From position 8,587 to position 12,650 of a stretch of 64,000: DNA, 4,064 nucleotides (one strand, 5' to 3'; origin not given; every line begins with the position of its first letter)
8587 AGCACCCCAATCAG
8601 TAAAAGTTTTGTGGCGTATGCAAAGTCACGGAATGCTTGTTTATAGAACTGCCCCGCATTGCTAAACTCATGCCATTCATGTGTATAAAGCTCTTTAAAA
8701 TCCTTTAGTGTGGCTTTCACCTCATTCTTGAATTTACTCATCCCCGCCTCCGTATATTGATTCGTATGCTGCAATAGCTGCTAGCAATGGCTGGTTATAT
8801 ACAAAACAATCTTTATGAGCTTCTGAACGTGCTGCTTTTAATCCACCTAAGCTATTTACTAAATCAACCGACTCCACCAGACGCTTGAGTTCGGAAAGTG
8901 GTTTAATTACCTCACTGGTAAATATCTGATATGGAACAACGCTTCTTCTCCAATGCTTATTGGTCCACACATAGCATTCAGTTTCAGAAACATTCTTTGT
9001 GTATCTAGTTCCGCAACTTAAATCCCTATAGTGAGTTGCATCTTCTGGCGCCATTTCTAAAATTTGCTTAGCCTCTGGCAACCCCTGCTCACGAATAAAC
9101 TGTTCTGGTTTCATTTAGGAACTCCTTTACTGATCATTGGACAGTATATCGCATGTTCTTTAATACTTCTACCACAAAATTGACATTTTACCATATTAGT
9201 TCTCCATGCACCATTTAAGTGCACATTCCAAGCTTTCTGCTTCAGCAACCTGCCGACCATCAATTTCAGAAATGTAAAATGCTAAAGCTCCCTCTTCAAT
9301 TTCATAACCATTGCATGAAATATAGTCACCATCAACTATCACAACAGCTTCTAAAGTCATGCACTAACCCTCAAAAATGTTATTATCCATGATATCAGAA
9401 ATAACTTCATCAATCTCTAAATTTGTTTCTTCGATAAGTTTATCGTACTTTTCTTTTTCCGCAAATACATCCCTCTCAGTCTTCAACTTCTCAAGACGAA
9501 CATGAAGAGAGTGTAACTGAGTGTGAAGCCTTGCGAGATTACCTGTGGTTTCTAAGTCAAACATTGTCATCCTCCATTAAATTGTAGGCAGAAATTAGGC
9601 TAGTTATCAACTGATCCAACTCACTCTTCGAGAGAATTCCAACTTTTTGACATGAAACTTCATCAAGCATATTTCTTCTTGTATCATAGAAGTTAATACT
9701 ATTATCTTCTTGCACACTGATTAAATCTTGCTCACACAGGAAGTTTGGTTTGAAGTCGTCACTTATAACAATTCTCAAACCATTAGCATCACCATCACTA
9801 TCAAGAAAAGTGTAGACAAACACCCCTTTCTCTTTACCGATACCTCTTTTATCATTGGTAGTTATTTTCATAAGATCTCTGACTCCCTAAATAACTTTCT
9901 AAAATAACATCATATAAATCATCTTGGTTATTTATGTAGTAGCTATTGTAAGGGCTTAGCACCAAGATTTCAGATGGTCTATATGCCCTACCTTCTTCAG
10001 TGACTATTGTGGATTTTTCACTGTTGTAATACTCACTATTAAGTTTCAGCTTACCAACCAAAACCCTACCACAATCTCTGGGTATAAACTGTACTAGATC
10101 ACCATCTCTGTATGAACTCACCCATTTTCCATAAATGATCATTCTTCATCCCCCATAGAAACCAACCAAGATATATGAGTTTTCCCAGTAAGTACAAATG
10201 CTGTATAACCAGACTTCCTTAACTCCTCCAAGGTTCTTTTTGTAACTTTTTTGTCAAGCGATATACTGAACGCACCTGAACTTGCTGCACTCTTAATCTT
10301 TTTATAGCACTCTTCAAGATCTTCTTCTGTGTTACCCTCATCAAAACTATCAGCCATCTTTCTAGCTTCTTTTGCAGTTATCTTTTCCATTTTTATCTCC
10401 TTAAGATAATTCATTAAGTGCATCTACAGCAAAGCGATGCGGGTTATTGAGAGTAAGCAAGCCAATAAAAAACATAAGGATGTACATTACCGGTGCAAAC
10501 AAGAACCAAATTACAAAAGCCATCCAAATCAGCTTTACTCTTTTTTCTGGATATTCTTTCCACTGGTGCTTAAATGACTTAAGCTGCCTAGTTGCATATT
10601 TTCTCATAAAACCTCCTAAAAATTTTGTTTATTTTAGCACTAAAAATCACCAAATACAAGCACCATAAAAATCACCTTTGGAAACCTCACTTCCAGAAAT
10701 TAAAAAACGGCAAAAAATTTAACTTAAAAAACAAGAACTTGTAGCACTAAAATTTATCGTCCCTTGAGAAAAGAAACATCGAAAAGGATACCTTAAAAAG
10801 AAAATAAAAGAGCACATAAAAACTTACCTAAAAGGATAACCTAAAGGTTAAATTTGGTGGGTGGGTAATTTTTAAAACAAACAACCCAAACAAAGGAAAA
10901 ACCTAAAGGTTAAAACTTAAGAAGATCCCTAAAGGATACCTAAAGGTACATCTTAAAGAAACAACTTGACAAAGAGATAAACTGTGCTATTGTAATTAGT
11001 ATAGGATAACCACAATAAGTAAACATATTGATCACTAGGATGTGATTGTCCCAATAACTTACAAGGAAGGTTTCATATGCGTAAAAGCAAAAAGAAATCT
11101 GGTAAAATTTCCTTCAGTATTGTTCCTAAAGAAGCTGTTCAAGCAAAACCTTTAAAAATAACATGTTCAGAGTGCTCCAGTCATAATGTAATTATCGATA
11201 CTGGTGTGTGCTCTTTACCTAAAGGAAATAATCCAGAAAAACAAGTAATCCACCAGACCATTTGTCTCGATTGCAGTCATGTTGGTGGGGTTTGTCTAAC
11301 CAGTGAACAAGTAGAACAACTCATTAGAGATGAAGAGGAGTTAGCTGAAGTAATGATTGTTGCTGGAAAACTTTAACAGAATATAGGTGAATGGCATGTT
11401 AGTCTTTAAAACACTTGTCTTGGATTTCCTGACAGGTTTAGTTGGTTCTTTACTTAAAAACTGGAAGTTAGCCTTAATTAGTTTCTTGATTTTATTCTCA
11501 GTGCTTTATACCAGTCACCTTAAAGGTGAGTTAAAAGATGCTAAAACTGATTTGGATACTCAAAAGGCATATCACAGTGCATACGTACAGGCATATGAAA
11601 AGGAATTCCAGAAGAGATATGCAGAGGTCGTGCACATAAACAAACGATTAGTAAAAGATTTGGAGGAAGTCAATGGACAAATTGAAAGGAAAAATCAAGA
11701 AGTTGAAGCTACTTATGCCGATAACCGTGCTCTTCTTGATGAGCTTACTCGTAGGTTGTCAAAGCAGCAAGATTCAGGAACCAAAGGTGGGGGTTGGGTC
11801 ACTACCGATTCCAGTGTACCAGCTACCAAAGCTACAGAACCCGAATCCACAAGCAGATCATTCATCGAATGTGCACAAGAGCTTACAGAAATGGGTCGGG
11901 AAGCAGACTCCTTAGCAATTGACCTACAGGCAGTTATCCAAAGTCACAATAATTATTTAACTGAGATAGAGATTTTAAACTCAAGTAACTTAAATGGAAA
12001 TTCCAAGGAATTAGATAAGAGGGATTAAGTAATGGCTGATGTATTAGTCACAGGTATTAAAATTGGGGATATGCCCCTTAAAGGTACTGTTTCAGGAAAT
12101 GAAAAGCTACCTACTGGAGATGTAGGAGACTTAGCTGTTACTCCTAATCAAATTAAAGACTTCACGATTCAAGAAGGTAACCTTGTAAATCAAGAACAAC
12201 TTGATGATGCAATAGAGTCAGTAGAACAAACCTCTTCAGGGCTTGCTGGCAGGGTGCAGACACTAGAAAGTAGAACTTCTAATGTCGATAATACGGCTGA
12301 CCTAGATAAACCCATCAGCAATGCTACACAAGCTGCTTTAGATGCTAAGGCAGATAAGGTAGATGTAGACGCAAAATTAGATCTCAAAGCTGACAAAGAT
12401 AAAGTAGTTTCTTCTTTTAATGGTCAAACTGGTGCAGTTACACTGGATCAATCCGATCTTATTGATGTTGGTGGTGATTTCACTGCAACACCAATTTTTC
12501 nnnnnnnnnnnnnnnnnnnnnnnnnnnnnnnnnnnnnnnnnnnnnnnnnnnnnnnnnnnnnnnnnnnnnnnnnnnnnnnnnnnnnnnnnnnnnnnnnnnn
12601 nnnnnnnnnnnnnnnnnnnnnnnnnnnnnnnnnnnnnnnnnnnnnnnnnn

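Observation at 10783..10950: Array of inverted repeats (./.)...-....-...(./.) between the divergent early and rightward operons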

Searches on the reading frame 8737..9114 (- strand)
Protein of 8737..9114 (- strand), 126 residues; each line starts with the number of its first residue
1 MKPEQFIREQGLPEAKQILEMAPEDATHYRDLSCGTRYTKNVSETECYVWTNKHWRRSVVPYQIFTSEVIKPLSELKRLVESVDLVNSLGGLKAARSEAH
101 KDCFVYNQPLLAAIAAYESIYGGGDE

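Call 55: search_protein_families(library=pfam, proteins=[window:8737-9114:-], max_evalue=0.1)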
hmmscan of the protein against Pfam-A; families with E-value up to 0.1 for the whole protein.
window:8737-9114:- (126 aa): 0 families

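Call 56: search_protein_families(library=phrogs, proteins=[window:8737-9114:-], max_evalue=0.01)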
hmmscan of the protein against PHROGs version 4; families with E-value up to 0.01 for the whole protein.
window:8737-9114:- (126 aa): 3 families
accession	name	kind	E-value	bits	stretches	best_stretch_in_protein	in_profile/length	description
phrog_1245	-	unknown function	1.4e-31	109.9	1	1-126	10-106/134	-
phrog_20106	-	unknown function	4.7e-05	24.8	1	12-87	4-76/104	-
phrog_6698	-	unknown function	4.9e-05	24.5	1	17-77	5-63/67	-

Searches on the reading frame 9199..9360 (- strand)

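Call 55: search_protein_families(library=pfam, proteins=[window:9199-9360:-], max_evalue=0.1)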
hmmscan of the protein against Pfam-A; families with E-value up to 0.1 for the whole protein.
window:9199-9360:- (54 aa): 1 family
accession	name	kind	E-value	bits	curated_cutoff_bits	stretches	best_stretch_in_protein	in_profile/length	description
PF21160.3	PrkC-like_PASTA-like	-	0.06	14.2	27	1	19-42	48-71/74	Serine/threonine protein kinase-like, C-terminal PASTA-like domain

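Call 56: search_protein_families(library=phrogs, proteins=[window:9199-9360:-], max_evalue=0.01)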
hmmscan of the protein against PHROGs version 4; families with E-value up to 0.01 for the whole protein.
window:9199-9360:- (54 aa): 1 family
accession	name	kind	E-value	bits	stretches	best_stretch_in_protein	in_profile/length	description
phrog_7780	-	unknown function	6.7e-05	24.2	1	4-54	3-54/54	-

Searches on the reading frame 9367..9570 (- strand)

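Call 55: search_protein_families(library=pfam, proteins=[window:9367-9570:-], max_evalue=0.1)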
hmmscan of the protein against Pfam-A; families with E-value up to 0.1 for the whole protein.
window:9367-9570:- (68 aa): 1 family
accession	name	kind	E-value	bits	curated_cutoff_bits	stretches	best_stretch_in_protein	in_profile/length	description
PF14523.12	Syntaxin_2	-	0.01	16.2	26.5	1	8-60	5-57/134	Syntaxin-like protein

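Call 56: search_protein_families(library=phrogs, proteins=[window:9367-9570:-], max_evalue=0.01)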
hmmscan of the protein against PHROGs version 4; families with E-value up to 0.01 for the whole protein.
window:9367-9570:- (68 aa): 1 family
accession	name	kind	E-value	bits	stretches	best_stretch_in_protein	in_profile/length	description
phrog_35949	-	unknown function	2.8e-46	156.3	1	3-68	1-66/66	-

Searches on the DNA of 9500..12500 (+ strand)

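Call 5: search_dna_similar(query=window:9500-12500:+, collection=phages, mode=near, max_rows=30)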
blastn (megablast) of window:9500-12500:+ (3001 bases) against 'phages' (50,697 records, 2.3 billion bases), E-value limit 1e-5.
Records with a match: 6; places in all: 6; records where one place covers at least 80% of the query: 5.
Best place of each record, by identity: 95-99% 1; 90-95% 4; 80-90% 1.
By first word of the organism name: Acinetobacter 6.
By host as written in the record: Acinetobacter baumannii 2; Acinetobacter baumannii strain KZ-1098 1; Acinetobacter baumannii strain KZ-1096 1; Acinetobacter baumannii strain LUH 5533 1; Acinetobacter baumannii 14 1.
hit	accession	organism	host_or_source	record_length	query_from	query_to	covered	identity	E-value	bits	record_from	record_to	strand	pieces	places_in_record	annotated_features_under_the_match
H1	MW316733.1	Acinetobacter phage Bestia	Acinetobacter baumannii strain KZ-1098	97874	4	3001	99%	95.3%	0e+0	4699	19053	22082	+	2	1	hypothetical protein (x7) | tail spike protein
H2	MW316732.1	Acinetobacter phage Herod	Acinetobacter baumannii strain KZ-1096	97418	4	2993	93%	94.2%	0e+0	4230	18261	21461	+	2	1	hypothetical protein (x8) | tail spike protein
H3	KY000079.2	Acinetobacter phage AM24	Acinetobacter baumannii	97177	3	3001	93%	93.7%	0e+0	4190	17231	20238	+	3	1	hypothetical protein (x7) | tailspike protein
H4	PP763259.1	Acinetobacter phage Ab15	Acinetobacter baumannii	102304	3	2993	93%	93.7%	0e+0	4251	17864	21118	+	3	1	hypothetical protein (x11)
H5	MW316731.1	Acinetobacter phage Mithridates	Acinetobacter baumannii strain LUH 5533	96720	4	2975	92%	93.5%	0e+0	4090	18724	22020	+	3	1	hypothetical protein (x9) | tail spike protein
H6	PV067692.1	Acinetobacter phage Acba_21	Acinetobacter baumannii 14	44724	898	1108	7%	87.7%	4e-62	246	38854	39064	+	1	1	hypothetical protein (x2)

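Call 6: get_annotated_region(hit=H1, flank=1500)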
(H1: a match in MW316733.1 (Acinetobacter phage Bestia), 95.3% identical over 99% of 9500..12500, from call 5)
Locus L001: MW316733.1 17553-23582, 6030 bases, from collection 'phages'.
description: Acinetobacter phage Bestia, complete genome.
organism: Acinetobacter phage Bestia (NCBI taxid 2801401)
taxonomy: Viruses; Duplodnaviria; Heunggongvirae; Uroviricota; Caudoviricetes
host: Acinetobacter baumannii strain KZ-1098; source: sewage water; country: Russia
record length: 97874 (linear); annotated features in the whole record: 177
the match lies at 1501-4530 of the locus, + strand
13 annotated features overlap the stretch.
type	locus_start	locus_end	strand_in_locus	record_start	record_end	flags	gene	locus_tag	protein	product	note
CDS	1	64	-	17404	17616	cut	-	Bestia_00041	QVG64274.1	hypothetical protein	-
CDS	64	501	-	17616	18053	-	-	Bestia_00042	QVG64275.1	hypothetical protein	-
CDS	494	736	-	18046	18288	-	-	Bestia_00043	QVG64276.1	hypothetical protein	-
CDS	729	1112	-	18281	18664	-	-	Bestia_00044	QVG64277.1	hypothetical protein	-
CDS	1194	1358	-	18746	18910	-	-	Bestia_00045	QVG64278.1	hypothetical protein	-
CDS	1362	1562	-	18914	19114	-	-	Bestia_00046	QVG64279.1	hypothetical protein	-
CDS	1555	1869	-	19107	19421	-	-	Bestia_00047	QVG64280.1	hypothetical protein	-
CDS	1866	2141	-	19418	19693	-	-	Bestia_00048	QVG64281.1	hypothetical protein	-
CDS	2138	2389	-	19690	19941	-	-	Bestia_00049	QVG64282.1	hypothetical protein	-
CDS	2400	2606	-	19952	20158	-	-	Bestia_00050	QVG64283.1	hypothetical protein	-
CDS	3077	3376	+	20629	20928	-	-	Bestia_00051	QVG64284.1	hypothetical protein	-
CDS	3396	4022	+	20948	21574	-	-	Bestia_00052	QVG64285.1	hypothetical protein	-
CDS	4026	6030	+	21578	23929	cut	-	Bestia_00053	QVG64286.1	tail spike protein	tail spike protein, polysaccharide depolymerase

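Call 7: get_annotated_region(hit=H3, flank=1500)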
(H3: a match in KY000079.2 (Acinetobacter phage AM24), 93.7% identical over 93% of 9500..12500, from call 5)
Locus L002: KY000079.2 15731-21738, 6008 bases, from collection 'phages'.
description: Acinetobacter phage AM24, complete genome.
organism: Acinetobacter phage AM24 (NCBI taxid 1913571)
taxonomy: Viruses; Duplodnaviria; Heunggongvirae; Uroviricota; Caudoviricetes
host: Acinetobacter baumannii; source: -; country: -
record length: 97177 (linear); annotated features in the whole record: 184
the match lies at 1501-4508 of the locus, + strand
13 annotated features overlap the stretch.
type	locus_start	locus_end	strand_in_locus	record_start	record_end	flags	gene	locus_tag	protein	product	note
CDS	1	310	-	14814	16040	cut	-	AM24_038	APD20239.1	hypothetical protein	-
CDS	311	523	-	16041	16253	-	-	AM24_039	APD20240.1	hypothetical protein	-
CDS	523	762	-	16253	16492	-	-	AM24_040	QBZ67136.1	hypothetical protein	-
CDS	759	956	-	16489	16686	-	-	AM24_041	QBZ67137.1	hypothetical protein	-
CDS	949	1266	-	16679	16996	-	-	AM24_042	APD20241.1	hypothetical protein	-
CDS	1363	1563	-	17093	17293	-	-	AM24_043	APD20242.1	hypothetical protein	-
CDS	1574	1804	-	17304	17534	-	-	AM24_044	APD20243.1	hypothetical protein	-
CDS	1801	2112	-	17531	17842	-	-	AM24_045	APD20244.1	hypothetical protein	-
CDS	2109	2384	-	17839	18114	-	-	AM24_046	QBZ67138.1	hypothetical protein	-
CDS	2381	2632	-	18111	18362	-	-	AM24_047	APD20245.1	hypothetical protein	-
CDS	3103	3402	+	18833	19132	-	-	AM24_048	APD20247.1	hypothetical protein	-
CDS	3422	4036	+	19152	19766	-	-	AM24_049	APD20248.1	hypothetical protein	-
CDS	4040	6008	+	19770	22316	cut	-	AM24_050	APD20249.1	tailspike protein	capsular polysaccharide depolymerase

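Call 8: get_annotated_region(hit=H2, flank=1500)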
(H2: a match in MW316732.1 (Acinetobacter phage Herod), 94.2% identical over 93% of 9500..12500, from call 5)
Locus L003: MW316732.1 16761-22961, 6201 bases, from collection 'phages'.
description: Acinetobacter phage Herod, complete genome.
organism: Acinetobacter phage Herod (NCBI taxid 2801402)
taxonomy: Viruses; Duplodnaviria; Heunggongvirae; Uroviricota; Caudoviricetes
host: Acinetobacter baumannii strain KZ-1096; source: sewage water; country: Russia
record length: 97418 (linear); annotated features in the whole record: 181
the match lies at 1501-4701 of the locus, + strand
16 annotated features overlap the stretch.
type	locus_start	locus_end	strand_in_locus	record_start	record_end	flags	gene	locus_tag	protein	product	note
CDS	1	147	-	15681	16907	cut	-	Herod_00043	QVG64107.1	hypothetical protein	-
CDS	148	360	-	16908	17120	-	-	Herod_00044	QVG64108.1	hypothetical protein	-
CDS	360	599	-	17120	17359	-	-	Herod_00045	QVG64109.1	putative DnaJ-class molecular chaperone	-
CDS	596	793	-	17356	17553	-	-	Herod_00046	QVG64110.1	hypothetical protein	-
CDS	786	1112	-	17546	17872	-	-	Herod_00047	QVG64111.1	hypothetical protein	-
CDS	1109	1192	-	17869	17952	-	-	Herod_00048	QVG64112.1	hypothetical protein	-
CDS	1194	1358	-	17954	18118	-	-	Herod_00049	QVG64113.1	hypothetical protein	-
CDS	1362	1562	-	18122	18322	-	-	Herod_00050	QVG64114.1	hypothetical protein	-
CDS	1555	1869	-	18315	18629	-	-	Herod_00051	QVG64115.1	hypothetical protein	-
CDS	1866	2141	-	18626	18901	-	-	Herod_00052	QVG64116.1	hypothetical protein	-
CDS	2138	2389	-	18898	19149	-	-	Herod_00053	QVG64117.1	hypothetical protein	-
CDS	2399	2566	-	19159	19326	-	-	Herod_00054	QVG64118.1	hypothetical protein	-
CDS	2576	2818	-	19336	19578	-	-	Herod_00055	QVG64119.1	hypothetical protein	-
CDS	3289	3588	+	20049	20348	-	-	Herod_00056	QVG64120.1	hypothetical protein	-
CDS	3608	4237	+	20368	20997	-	-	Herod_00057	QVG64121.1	hypothetical protein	-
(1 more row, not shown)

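Call 9: get_annotated_region(hit=H4, flank=1500)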
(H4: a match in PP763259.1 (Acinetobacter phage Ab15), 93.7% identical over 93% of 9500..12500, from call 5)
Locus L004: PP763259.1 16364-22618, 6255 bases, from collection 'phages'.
description: Acinetobacter phage Ab15, complete genome.
organism: Acinetobacter phage Ab15 (NCBI taxid 3142672)
taxonomy: Viruses; Duplodnaviria; Heunggongvirae; Uroviricota; Caudoviricetes
host: Acinetobacter baumannii; source: -; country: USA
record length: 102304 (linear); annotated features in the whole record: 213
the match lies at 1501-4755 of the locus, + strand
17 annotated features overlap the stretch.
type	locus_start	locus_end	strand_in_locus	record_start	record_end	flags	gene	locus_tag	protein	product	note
CDS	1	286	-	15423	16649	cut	-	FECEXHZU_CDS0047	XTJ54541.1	hypothetical protein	-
CDS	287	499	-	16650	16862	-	-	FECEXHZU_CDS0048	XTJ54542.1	hypothetical protein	-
CDS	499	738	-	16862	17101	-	-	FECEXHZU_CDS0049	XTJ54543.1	hypothetical protein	-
CDS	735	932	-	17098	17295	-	-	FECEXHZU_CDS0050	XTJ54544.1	hypothetical protein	-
CDS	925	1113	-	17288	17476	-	-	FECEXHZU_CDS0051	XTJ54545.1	hypothetical protein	-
CDS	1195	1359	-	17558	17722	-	-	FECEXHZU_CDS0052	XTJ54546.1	hypothetical protein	-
CDS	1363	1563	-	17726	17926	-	-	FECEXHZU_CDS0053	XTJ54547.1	hypothetical protein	-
CDS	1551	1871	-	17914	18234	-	-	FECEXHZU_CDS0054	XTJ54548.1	hypothetical protein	-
CDS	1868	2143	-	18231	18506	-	-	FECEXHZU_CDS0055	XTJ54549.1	hypothetical protein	-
CDS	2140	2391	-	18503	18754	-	-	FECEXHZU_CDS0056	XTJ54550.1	hypothetical protein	-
CDS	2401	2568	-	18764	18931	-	-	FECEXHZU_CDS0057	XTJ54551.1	hypothetical protein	-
CDS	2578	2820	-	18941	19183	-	-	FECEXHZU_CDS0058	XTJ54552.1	hypothetical protein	-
CDS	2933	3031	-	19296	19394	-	-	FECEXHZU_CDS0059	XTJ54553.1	hypothetical protein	-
CDS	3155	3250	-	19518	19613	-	-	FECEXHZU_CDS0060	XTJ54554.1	hypothetical protein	-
CDS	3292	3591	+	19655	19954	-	-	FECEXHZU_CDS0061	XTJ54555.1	hypothetical protein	-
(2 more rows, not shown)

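Call 10: get_annotated_region(hit=H5, flank=1500)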
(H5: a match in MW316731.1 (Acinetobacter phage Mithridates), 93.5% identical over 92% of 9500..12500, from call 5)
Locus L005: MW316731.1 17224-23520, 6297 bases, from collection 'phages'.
description: Acinetobacter phage Mithridates, complete genome.
organism: Acinetobacter phage Mithridates (NCBI taxid 2801403)
taxonomy: Viruses; Duplodnaviria; Heunggongvirae; Uroviricota; Caudoviricetes
host: Acinetobacter baumannii strain LUH 5533; source: sewage water; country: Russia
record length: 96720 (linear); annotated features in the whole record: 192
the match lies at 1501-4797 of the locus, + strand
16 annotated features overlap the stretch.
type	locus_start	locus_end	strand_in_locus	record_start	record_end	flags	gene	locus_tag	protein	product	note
CDS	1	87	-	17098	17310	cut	-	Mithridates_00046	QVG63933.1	hypothetical protein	-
CDS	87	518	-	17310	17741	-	-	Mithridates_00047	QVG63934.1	hypothetical protein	-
CDS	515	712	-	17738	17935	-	-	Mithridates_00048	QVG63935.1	hypothetical protein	-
CDS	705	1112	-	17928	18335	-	-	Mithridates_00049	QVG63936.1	hypothetical protein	-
CDS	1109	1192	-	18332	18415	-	-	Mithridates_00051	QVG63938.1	hypothetical protein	-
CDS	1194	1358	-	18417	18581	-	-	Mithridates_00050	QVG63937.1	hypothetical protein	-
CDS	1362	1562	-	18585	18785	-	-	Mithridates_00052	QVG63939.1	hypothetical protein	-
CDS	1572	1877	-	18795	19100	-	-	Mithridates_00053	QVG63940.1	hypothetical protein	-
CDS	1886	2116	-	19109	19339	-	-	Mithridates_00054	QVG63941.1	hypothetical protein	-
CDS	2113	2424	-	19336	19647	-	-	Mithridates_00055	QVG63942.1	hypothetical protein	-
CDS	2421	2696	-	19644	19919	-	-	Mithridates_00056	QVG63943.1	hypothetical protein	-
CDS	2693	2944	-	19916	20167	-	-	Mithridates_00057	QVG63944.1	hypothetical protein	-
CDS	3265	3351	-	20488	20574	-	-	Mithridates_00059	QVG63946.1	hypothetical protein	-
CDS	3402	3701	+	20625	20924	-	-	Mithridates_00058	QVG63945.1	hypothetical protein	-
CDS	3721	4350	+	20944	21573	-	-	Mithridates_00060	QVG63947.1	hypothetical protein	-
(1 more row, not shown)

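Call 11: get_annotated_region(hit=H6, flank=3000)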
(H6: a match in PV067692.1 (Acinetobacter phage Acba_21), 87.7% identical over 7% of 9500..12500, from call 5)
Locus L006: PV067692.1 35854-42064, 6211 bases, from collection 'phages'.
description: Acinetobacter phage Acba_21, complete genome.
organism: Acinetobacter phage Acba_21 (NCBI taxid 3394623)
taxonomy: Viruses
host: Acinetobacter baumannii 14; source: wastewater; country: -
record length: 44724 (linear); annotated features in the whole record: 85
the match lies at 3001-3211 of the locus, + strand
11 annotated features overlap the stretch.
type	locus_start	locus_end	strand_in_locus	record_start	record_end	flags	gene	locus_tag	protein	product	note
CDS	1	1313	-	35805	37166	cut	-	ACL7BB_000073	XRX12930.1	hypothetical protein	-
CDS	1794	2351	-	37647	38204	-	-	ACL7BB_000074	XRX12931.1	hypothetical protein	-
CDS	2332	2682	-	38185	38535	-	-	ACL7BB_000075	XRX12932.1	hypothetical protein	-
CDS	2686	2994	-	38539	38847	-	-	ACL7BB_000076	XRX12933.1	hypothetical protein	-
CDS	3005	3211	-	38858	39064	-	-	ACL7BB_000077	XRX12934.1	hypothetical protein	-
CDS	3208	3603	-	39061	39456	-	-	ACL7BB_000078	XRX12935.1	hypothetical protein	-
CDS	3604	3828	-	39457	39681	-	-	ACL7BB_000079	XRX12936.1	hypothetical protein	-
CDS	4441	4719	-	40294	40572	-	-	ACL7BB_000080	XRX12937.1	hypothetical protein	-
CDS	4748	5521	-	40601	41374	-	-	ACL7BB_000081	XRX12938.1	hypothetical protein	-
CDS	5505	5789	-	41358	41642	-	-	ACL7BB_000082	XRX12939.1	hypothetical protein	-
CDS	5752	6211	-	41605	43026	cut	-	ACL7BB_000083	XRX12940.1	hypothetical protein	-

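Call 24: search_dna_similar(query=window:10608-11076:+, collection=phages, mode=distant, max_rows=40, max_evalue=0.01)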
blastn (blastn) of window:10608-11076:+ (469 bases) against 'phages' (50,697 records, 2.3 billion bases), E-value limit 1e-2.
Records with a match: 6; places in all: 6; records where one place covers at least 80% of the query: 5.
Best place of each record, by identity: 95-99% 4; 90-95% 1; 80-90% 1.
By first word of the organism name: Acinetobacter 5; Campylobacter 1.
By host as written in the record: Acinetobacter baumannii 2; Acinetobacter baumannii strain KZ-1096 1; Acinetobacter baumannii strain KZ-1098 1; Acinetobacter baumannii strain LUH 5533 1; Campylobacter coli 99-2 1.
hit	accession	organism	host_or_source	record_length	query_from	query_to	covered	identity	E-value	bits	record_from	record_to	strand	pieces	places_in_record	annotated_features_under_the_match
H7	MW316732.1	Acinetobacter phage Herod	Acinetobacter baumannii strain KZ-1096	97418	4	469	99%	98.3%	0e+0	800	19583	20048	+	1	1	none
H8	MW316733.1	Acinetobacter phage Bestia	Acinetobacter baumannii strain KZ-1098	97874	1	469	100%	97.0%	0e+0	782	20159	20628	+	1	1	none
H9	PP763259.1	Acinetobacter phage Ab15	Acinetobacter baumannii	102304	4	469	99%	97.6%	0e+0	790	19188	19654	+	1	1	hypothetical protein (x2)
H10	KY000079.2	Acinetobacter phage AM24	Acinetobacter baumannii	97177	4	469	99%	97.4%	0e+0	782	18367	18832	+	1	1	none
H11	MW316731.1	Acinetobacter phage Mithridates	Acinetobacter baumannii strain LUH 5533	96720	4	469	99%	94.0%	0e+0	713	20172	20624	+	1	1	hypothetical protein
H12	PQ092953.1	Campylobacter phage CC_R7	Campylobacter coli 99-2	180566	2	37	8%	88.9%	3e-3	48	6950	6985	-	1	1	thymidylate kinase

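Call 91: search_rna_families(source=window, start=10550, end=11120, threshold=evalue, max_evalue=1)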
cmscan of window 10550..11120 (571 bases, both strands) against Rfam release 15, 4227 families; matches with E-value up to 1: 1.
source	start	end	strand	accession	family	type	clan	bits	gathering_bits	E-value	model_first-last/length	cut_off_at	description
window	10893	10918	+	RF02035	IMES-2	Gene;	-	14.5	54.7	0.3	36-61/141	no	IMES-2 RNA motif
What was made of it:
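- No Rfam family reached even E<0.1; the only listed match had E=0.3 (call 91).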

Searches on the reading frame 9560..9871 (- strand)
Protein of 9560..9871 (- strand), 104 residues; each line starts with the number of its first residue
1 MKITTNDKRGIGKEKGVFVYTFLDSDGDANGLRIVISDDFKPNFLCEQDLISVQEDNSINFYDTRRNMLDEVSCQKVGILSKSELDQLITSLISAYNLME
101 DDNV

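Call 55: search_protein_families(library=pfam, proteins=[window:9560-9871:-], max_evalue=0.1)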
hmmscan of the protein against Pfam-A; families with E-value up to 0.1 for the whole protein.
window:9560-9871:- (104 aa): 0 families

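Call 56: search_protein_families(library=phrogs, proteins=[window:9560-9871:-], max_evalue=0.01)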
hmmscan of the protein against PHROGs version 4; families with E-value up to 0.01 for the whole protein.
window:9560-9871:- (104 aa): 1 family
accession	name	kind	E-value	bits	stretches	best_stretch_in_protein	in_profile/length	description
phrog_28090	-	unknown function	6.3e-70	233.3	1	1-104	1-104/104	-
